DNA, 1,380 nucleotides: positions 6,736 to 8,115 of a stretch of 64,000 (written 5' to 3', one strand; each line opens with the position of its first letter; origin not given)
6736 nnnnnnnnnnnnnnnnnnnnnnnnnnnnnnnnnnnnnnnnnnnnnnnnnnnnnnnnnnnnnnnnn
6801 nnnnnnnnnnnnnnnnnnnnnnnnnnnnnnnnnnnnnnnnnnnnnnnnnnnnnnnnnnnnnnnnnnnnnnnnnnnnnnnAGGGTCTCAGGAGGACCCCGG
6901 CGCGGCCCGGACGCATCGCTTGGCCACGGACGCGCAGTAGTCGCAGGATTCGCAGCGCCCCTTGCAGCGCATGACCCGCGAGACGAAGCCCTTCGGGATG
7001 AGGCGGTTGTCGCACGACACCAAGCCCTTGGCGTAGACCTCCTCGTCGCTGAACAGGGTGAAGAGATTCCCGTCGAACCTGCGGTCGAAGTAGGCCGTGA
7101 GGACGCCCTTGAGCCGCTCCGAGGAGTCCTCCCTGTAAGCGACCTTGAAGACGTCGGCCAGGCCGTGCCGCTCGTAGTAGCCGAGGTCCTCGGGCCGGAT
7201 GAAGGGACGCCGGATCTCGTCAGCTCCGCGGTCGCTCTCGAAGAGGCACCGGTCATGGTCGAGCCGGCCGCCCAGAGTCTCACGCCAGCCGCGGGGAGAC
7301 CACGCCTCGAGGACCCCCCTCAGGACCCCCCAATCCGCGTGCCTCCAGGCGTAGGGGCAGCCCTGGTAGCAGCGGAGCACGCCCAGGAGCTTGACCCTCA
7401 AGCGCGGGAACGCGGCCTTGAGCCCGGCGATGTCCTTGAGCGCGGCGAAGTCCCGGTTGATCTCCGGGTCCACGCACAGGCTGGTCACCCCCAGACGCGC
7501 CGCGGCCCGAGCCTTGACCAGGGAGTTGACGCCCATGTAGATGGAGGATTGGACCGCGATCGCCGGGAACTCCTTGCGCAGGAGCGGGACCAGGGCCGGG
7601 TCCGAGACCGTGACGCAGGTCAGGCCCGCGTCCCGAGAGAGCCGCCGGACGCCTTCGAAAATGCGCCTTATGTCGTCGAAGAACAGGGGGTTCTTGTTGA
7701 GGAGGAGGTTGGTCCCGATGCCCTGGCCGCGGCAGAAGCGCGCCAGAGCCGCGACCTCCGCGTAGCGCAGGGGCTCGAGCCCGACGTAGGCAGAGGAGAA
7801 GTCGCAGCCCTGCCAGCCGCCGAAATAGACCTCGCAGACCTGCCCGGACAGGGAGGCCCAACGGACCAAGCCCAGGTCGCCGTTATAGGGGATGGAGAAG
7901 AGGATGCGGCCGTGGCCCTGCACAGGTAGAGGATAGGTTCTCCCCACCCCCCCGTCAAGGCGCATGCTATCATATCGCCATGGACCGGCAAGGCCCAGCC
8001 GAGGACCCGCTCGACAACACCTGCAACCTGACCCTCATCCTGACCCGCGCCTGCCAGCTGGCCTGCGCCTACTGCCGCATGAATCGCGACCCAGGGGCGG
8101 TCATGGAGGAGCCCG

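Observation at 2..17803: Dense radical-SAM cluster: a candidate undescribed anaerobic tailoring or biosynthetic system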

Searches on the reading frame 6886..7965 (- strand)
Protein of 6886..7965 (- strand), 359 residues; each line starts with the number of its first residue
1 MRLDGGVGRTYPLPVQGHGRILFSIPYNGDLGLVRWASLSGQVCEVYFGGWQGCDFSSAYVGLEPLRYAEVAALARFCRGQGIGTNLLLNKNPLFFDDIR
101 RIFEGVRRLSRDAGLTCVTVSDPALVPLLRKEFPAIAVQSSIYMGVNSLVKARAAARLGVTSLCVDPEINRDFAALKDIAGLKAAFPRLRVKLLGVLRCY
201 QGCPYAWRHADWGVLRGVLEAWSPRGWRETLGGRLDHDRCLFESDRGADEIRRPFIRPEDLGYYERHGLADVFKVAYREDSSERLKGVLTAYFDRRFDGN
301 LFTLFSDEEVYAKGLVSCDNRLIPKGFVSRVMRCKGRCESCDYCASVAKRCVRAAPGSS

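Call 5: search_protein_families(library=pfam, proteins=[window:6886-7965:-], max_evalue=0.01)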
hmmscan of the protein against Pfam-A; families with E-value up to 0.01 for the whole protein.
window:6886-7965:- (359 aa): 1 family
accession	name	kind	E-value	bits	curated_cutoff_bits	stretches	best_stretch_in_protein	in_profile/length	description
PF01136.24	Peptidase_U32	-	0.0013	18.5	22.4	1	111-165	12-66/233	Peptidase family U32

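Call 7: search_protein_families(library=ncbifam, proteins=[window:6886-7965:-], max_evalue=0.01)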
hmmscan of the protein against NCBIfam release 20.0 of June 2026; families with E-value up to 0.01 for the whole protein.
window:6886-7965:- (359 aa): 0 families

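Call 27: find_homologous_proteins(query=window:6886-7965:-, max_evalue=0.001)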
Query window:6886-7965:- (359 aa): 64 proteins with E <= 0.001 among 8000 candidates.
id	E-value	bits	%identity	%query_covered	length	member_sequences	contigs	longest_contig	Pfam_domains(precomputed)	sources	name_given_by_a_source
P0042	7.0e-235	798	100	96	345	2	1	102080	PF01136.26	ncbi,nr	ncbi:MAG: hypothetical protein HY924_06015 [Elusimicrobia bacterium]|nr:hypothetical protein [Elusim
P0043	2.3e-173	595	81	87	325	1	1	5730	-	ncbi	ncbi:MAG: hypothetical protein WC943_15695, partial [Elusimicrobiota bacterium]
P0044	2.7e-101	358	49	93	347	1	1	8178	PF01136.26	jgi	jgi:hypothetical protein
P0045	2.7e-94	335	46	92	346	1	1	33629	PF01136.26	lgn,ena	-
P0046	5.3e-93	331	45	93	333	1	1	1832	PF01136.26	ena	-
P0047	1.6e-91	326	47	93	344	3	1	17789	-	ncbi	ncbi:MAG: hypothetical protein ABIJ56_05945 [Pseudomonadota bacterium]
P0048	8.1e-90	320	46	92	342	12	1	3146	PF01136.26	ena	-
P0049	5.2e-88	314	44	92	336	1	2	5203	PF01136.26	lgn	-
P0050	1.8e-87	312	46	93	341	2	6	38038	PF01136.26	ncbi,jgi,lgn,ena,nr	ncbi:MAG: hypothetical protein PHP89_04465 [Candidatus Omnitrophica bacterium]|jgi:hypothetical prot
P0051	1.4e-82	296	41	94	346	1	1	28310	PF01136.26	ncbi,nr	ncbi:MAG: U32 family peptidase [Candidatus Omnitrophica bacterium]|nr:U32 family peptidase [Candidat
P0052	1.4e-80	290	43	92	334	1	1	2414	PF01136.26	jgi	jgi:hypothetical protein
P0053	5.8e-77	278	40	94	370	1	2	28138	PF01136.26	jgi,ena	-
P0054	1.5e-76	276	41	93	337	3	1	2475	PF01136.26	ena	-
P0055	1.8e-76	276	40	94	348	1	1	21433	PF01136.26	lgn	-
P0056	1.3e-75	273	42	93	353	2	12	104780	PF01136.26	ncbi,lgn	-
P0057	4.1e-66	242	41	93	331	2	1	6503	PF01136.26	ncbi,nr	ncbi:MAG: hypothetical protein EP329_08035 [Deltaproteobacteria bacterium]|nr:MAG: hypothetical prot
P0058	1.2e-65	241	42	94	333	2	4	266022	PF01136.26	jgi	-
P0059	3.1e-64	236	37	94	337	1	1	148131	PF01136.26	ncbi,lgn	ncbi:MAG: hypothetical protein ABIC68_01050 [Candidatus Omnitrophota bacterium]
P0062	2.1e-27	115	35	67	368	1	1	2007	PF01136.26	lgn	-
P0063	1.9e-23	102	28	92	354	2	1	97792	PF01136.26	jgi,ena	jgi:collagenase-like PrtC family protease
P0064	5.9e-21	93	28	92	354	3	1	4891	PF01136.26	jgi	jgi:collagenase-like PrtC family protease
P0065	1.9e-20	92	28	92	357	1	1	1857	PF01136.26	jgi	-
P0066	3.9e-20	91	29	92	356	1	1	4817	PF01136.26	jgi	jgi:collagenase-like PrtC family protease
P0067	2.1e-19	88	28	92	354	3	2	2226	PF01136.26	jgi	-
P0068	1.4e-18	86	32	68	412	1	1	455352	PF01136.26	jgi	jgi:collagenase-like PrtC family protease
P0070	2.6e-17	82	26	92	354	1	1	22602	PF01136.26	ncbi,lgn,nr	ncbi:MAG: U32 family peptidase [Acidobacteria bacterium]|nr:U32 family peptidase [Acidobacteriota ba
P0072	9.8e-17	80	31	66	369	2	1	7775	PF01136.26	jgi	jgi:collagenase-like PrtC family protease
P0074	2.5e-16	78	28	93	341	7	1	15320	PF01136.26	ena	-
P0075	3.0e-16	78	29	80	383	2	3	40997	PF01136.26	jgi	jgi:collagenase-like PrtC family protease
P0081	1.2e-12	66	32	63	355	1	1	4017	PF01136.26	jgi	jgi:collagenase-like PrtC family protease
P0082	3.9e-12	64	30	66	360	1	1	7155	PF01136.26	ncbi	-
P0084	2.2e-11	62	24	92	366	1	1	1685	PF01136.26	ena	-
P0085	4.9e-11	61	27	93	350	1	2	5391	PF01136.26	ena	-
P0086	6.2e-11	61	29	75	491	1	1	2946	PF01136.26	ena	-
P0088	1.4e-10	59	30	88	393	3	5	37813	PF01136.26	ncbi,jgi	jgi:collagenase-like PrtC family protease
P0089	5.8e-10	57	30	77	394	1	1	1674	PF01136.26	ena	-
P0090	6.9e-10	57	29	75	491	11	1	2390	PF01136.26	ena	-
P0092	9.3e-10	57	27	64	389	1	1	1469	PF01136.26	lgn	-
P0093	1.1e-9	56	25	92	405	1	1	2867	PF01136.26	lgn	-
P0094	2.1e-9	56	26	93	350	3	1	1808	PF01136.26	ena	-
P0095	6.3e-9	54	27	75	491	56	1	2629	PF01136.26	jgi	jgi:collagenase-like PrtC family protease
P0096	8.3e-9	54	28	75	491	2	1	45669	PF01136.26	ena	-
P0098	1.9e-8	52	27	74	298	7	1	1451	PF01136.26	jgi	-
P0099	4.8e-8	51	28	79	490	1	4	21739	PF01136.26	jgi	jgi:collagenase-like PrtC family protease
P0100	2.6e-7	49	27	75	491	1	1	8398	PF01136.26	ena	-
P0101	3.6e-7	48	27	75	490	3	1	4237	PF01136.26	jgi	jgi:collagenase-like PrtC family protease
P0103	5.7e-7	47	27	75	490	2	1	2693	PF01136.26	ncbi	-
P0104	8.1e-7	47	25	88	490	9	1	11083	PF01136.26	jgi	-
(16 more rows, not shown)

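Call 29: find_related_loci(query=A3, collection=metagenome_contigs, flank=10000)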
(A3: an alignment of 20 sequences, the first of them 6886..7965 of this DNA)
Query A3 (359 aa) in metagenome_contigs; peptide patterns used: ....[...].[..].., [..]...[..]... (x = any residue, [..] = any of these).
600 stretches matched a pattern (row limit reached: there are more); 393 encode a relative of the query (tblastn E <= 1e-3); the best 80 are kept; 80 distinct loci.
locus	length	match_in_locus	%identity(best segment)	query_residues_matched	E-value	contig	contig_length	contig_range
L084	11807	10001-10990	46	20-353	2e-94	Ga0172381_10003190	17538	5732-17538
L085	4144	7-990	44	23-353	3e-91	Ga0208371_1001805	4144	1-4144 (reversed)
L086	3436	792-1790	47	23-359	7e-91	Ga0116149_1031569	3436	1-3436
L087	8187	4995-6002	43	20-353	8e-90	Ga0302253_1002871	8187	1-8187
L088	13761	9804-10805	43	20-353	3e-88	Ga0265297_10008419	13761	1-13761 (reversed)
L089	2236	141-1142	38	19-353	2e-90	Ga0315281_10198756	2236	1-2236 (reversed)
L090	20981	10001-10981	42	20-354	4e-87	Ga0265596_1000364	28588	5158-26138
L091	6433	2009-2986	41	21-350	6e-83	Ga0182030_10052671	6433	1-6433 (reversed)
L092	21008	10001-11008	44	20-353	7e-91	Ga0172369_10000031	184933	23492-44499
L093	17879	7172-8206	41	4-344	7e-82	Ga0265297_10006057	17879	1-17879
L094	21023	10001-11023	41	20-356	6e-81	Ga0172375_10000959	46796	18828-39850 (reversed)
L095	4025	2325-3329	37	15-352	8e-79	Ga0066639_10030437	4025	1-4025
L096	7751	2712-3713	40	19-350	1e-78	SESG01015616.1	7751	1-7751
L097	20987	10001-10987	42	21-356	7e-70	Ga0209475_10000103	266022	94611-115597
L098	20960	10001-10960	35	22-353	2e-57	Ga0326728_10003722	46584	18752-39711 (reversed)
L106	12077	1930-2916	28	21-353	3e-48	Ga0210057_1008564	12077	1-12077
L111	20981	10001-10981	38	15-350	6e-59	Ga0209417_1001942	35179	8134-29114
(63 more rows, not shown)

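Call 31: find_encoding_contigs(protein=P0045, flank=10000, max_places=2)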
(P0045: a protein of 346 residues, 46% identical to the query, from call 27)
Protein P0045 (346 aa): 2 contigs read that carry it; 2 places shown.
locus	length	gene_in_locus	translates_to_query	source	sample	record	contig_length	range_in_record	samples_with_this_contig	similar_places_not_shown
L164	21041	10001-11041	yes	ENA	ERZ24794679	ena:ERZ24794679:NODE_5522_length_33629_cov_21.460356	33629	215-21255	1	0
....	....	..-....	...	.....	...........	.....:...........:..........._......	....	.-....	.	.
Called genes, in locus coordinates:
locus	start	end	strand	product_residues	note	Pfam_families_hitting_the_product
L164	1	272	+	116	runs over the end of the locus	-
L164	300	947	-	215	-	PF13622:4HBT_3 (weak), PF03061:4HBT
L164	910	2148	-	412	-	-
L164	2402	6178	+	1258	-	PF00932:LTD, PF04151:PPC (faint), PF00200:Disintegrin (faint)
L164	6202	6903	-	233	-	-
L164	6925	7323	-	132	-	-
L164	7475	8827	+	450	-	PF00069:Pkinase, PF01636:APH (faint), PF07714:PK_Tyr_Ser-Thr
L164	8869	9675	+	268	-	-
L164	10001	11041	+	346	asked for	PF01136:Peptidase_U32 (weak)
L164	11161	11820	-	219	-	PF05724:TPMT, PF01209:Ubie_methyltran, PF02353:CMAS, PF03848:TehB, PF13489:Methyltransf_23, PF13847:Methyltransf_31, PF08241:Methyltransf_11, PF08242:Methyltransf_12, +4 more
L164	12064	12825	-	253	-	PF01416:PseudoU_synth_1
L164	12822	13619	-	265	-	PF01113:DapB_N, PF05173:DapB_C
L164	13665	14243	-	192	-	-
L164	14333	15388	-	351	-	PF01073:3Beta_HSD, PF01370:Epimerase, PF04321:RmlD_sub_bind (faint), PF05368:NmrA, PF07993:NAD_binding_4, PF13460:NAD_binding_10 (weak), PF16363:GDP_Man_Dehyd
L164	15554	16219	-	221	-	-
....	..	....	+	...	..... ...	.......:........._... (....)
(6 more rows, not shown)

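Call 32: find_encoding_contigs(protein=P0056, flank=10000, max_places=2)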
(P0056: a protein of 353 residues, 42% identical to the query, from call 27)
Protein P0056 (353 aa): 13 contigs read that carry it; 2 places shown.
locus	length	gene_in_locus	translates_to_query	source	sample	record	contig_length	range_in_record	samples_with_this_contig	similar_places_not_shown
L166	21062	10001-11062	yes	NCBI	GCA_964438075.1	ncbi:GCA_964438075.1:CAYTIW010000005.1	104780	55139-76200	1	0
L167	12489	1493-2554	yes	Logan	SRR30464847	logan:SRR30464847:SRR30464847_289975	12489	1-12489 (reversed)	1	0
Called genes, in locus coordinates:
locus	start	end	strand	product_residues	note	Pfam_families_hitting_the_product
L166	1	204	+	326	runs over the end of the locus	PF27675:YCF81_N (weak)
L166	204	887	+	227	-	PF01128:IspD, PF12804:NTP_transf_3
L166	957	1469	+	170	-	PF02542:YgbB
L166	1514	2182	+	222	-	PF14602:Hexapep_2 (faint), PF25087:GMPPB_C (faint), PF00132:Hexapep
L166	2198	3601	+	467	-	PF01406:tRNA-synt_1e, PF01921:tRNA-synt_1f (faint), PF09334:tRNA-synt_1g (weak), PF00133:tRNA-synt_1 (weak), PF09190:DALR_2, PF23493:CysS_C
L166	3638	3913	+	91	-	PF05154:TM2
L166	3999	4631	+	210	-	PF02223:Thymidylate_kin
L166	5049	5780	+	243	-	PF13177:DNA_pol3_delta2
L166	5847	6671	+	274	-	PF04468:PSP1, PF28472:PSP1_3rd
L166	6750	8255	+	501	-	PF00133:tRNA-synt_1, PF01406:tRNA-synt_1e, PF09334:tRNA-synt_1g, PF00133:tRNA-synt_1, PF19303:Anticodon_3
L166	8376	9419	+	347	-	PF01008:IF-2B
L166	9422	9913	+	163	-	PF13428:TPR_14 (faint), PF21033:RMD1-3 (faint), PF13424:TPR_12 (faint), PF14559:TPR_19 (weak), PF00515:TPR_1 (faint), PF07719:TPR_2 (faint), PF13431:TPR_17 (weak), PF13371:TPR_9 (weak), +1 more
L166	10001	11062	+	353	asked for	PF01136:Peptidase_U32 (weak)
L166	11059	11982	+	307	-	PF00586:AIRS, PF02769:AIRS_C (weak)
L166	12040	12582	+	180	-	PF02367:TsaE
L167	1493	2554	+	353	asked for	PF01136:Peptidase_U32 (weak)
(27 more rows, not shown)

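Call 37: find_encoding_contigs(protein=P0043, flank=10000, max_places=2)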
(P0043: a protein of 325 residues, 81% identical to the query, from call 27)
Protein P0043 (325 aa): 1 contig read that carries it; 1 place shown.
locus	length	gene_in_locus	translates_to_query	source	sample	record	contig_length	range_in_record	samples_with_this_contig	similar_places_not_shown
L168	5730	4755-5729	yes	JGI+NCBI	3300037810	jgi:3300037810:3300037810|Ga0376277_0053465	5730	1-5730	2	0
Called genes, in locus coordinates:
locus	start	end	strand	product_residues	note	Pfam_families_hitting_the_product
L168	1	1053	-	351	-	?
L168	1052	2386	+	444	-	-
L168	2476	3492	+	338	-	PF00501:AMP-binding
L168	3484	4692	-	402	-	PF04055:Radical_SAM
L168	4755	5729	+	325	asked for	?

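Call 62: search_protein_families(library=pfam, proteins=[L106:6-692:+, L106:704-1921:+, L106:2924-3859:+, L106:3852-4988:+, L106:4974-6305:-, L106:6404-7351:+, L106:7356-8294:+, L106:8294-9688:+, L106:9690-11000:+, L106:11165-11920:+], max_evalue=0.001)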
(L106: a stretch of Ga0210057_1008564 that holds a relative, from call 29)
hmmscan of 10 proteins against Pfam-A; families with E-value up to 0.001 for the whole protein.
L106:6-692:+ (228 aa): 0 families

L106:704-1921:+ (405 aa): 2 families
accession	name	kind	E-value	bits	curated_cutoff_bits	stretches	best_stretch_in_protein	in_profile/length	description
PF04055.27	Radical_SAM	-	1.8e-18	67.7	29.5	1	95-256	2-163/166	Radical SAM superfamily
PF13353.11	Fer4_12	-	4.3e-07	30.8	22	1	94-212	9-125/137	4Fe-4S single cluster domain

L106:2924-3859:+ (311 aa): 2 families
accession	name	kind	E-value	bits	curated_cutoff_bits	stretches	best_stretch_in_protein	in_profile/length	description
PF04055.27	Radical_SAM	-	3.2e-16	60.4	29.5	1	16-159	3-152/166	Radical SAM superfamily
PF13353.11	Fer4_12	-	5.8e-05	23.8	22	1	19-122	14-119/137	4Fe-4S single cluster domain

L106:3852-4988:+ (378 aa): 2 families
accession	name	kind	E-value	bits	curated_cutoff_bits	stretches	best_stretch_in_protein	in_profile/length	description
PF04055.27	Radical_SAM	-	2.2e-22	80.4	29.5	1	22-178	3-165/166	Radical SAM superfamily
PF13353.11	Fer4_12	-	3.7e-05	24.5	22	1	26-144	15-136/137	4Fe-4S single cluster domain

L106:4974-6305:- (443 aa): 0 families

L106:6404-7351:+ (315 aa): 3 families
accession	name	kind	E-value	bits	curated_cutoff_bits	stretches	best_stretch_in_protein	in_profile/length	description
PF04055.27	Radical_SAM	-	1.1e-24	88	29.5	1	7-163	1-166/166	Radical SAM superfamily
PF13353.11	Fer4_12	-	2.4e-06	28.3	22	1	11-104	13-111/137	4Fe-4S single cluster domain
PF13344.12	Hydrolase_6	-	0.00082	19.8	27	0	46-119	5-76/101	Haloacid dehalogenase-like hydrolase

L106:7356-8294:+ (312 aa): 1 family
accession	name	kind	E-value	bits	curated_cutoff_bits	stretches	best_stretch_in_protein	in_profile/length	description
PF04055.27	Radical_SAM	-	3e-17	63.7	29.5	1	9-158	2-150/166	Radical SAM superfamily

L106:8294-9688:+ (464 aa): 2 families
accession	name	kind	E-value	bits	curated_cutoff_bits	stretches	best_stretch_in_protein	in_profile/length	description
PF02310.24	B12-binding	-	8e-12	45.5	32.1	1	21-132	12-118/121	B12 binding domain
PF04055.27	Radical_SAM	-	8.7e-08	32.9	29.5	1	214-383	1-166/166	Radical SAM superfamily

L106:9690-11000:+ (436 aa): 1 family
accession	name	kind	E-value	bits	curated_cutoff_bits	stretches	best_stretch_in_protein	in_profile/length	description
PF01478.23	Peptidase_A24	-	0.00037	21.3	26.5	1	17-148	5-104/104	Type IV leader peptidase family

L106:11165-11920:+ (251 aa): 6 families
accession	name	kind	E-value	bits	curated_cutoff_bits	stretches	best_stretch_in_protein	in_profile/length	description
PF13505.12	OMP_b-brl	-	7.3e-12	46.2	28.7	2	116-240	37-155/175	Outer membrane protein beta-barrel domain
PF01389.23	OmpA_membrane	-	5.6e-07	29.9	21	1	74-154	80-157/180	OmpA-like transmembrane domain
PF01459.28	Porin_3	-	9.4e-06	25.7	28.4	0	64-165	70-175/271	Eukaryotic porin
PF01308.23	Chlam_OMP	-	0.00022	20.5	20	0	148-199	254-302/397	Chlamydia major outer membrane protein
PF13568.12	OMP_b-brl_2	-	0.00035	21.1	27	0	80-142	132-165/175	Outer membrane protein beta-barrel domain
PF02462.21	Opacity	-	0.00043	20.8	21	0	184-237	45-102/126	Opacity family porin protein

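Call 63: search_protein_families(library=pfam, proteins=[L111:2053-3588:+, L111:3894-4937:+, L111:4930-5775:+, L111:6820-8685:+, L111:8682-10016:+, L111:11011-13035:+, L111:13712-14755:-, L111:14825-15712:-, L111:15735-17822:-, L111:18538-19710:-], max_evalue=0.001)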
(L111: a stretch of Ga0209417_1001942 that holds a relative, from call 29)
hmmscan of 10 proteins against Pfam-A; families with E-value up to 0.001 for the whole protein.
L111:2053-3588:+ (511 aa): 2 families
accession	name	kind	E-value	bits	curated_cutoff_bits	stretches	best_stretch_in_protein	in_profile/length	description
PF04055.27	Radical_SAM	-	2e-10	41.5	29.5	1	127-270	1-139/166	Radical SAM superfamily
PF13353.11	Fer4_12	-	3.5e-08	34.3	22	1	122-222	4-100/137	4Fe-4S single cluster domain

L111:3894-4937:+ (347 aa): 0 families

L111:4930-5775:+ (281 aa): 1 family
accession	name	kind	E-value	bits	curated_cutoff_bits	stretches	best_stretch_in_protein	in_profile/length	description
PF04055.27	Radical_SAM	-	0.00011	22.8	29.5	1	10-101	2-98/166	Radical SAM superfamily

L111:6820-8685:+ (621 aa): 1 family
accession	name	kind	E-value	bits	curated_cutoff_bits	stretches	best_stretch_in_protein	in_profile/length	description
PF02310.24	B12-binding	-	1.5e-08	35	32.1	1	174-283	18-119/121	B12 binding domain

L111:8682-10016:+ (444 aa): 1 family
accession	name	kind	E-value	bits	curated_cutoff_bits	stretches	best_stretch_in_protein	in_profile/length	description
PF04055.27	Radical_SAM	-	4.3e-10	40.5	29.5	1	133-286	3-155/166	Radical SAM superfamily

L111:11011-13035:+ (674 aa): 3 families
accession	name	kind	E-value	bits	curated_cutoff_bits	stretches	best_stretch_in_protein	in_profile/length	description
PF02525.22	Flavodoxin_2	-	5.9e-24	85.3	27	1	469-660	2-196/198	Flavodoxin-like fold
PF03358.20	FMN_red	-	7e-09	35.9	24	1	469-585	2-100/152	NADPH-dependent FMN reductase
PF04055.27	Radical_SAM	-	1.9e-08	35.1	29.5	1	183-337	3-157/166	Radical SAM superfamily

L111:13712-14755:- (347 aa): 0 families

L111:14825-15712:- (295 aa): 0 families

L111:15735-17822:- (695 aa): 1 family
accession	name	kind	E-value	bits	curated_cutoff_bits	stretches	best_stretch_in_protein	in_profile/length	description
PF04055.27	Radical_SAM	-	9.1e-18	65.4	29.5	2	394-557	7-166/166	Radical SAM superfamily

L111:18538-19710:- (390 aa): 23 families
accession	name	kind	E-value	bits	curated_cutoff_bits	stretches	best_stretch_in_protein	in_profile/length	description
PF00515.34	TPR_1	-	7.2e-77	250.8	27.8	8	179-210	2-33/34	Tetratricopeptide repeat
PF13414.12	TPR_11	-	1.1e-65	217.5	26.8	8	255-294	3-42/42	TPR repeat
PF07719.23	TPR_2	-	2.1e-63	205.7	27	7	179-210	2-33/34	Tetratricopeptide repeat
PF13181.12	TPR_8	-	3.1e-50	164.5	25.7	4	215-244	4-33/34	Tetratricopeptide repeat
PF13431.12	TPR_17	-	1.1e-45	150.5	24.4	4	303-335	2-34/34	Tetratricopeptide repeat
PF13371.12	TPR_9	-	6e-34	116.3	35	6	290-347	5-62/73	Tetratricopeptide repeat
PF13424.12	TPR_12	-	8.5e-28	96.8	30.1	3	282-345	5-76/77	Tetratricopeptide repeat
PF13432.12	TPR_16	-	2.7e-26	92.1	32.7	3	253-314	4-65/65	Tetratricopeptide repeat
PF13428.12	TPR_14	-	3.9e-26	89.3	23.5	0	314-356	1-43/44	Tetratricopeptide repeat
PF14559.12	TPR_19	-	2.7e-15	56.9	25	2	292-352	3-62/68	Tetratricopeptide repeat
PF03704.23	BTAD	-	1.9e-13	51.4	22.1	0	319-374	67-122/146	Bacterial transcriptional activator domain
PF12569.14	NatA_aux_su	-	1.9e-13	50.6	33.3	0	187-244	200-258/515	N-terminal acetyltransferase A, auxiliary subunit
PF13429.12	TPR_15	-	2.5e-13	50.5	26.2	0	286-378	152-244/280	Tetratricopeptide repeat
PF25575.1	TPR_BSK1_C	-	7.9e-12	45.5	42.2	0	56-108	56-109/118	Serine/threonine-protein kinase BSK1-like, TPR repeats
PF13174.12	TPR_6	-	2.9e-10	40.5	26.3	0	319-346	5-32/33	Tetratricopeptide repeat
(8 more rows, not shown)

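Call 76: search_solved_structures(query=A3, max_evalue=1)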
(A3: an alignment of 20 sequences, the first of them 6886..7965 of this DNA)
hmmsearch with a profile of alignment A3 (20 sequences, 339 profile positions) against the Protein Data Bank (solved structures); distinct sequences matched with E-value up to 1: 6.
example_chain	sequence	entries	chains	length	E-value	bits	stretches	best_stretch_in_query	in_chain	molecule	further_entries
5d88_A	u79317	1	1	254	5.6e-06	29.1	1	55-166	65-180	Predicted protease of the collagenase family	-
1eep_A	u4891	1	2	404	0.023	17.2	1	118-175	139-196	INOSINE 5'-MONOPHOSPHATE DEHYDROGENASE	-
9hk6_B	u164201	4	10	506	0.11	14.9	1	113-176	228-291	Inosine-5'-monophosphate dehydrogenase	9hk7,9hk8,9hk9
9hka_A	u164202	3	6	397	0.14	14.6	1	115-176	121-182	Inosine-5'-monophosphate dehydrogenase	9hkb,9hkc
4hn8_A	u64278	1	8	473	0.4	13.1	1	132-178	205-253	D-glucarate dehydratase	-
9av1_A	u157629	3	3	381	0.65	12.4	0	113-176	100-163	Inosine-5'-monophosphate dehydrogenase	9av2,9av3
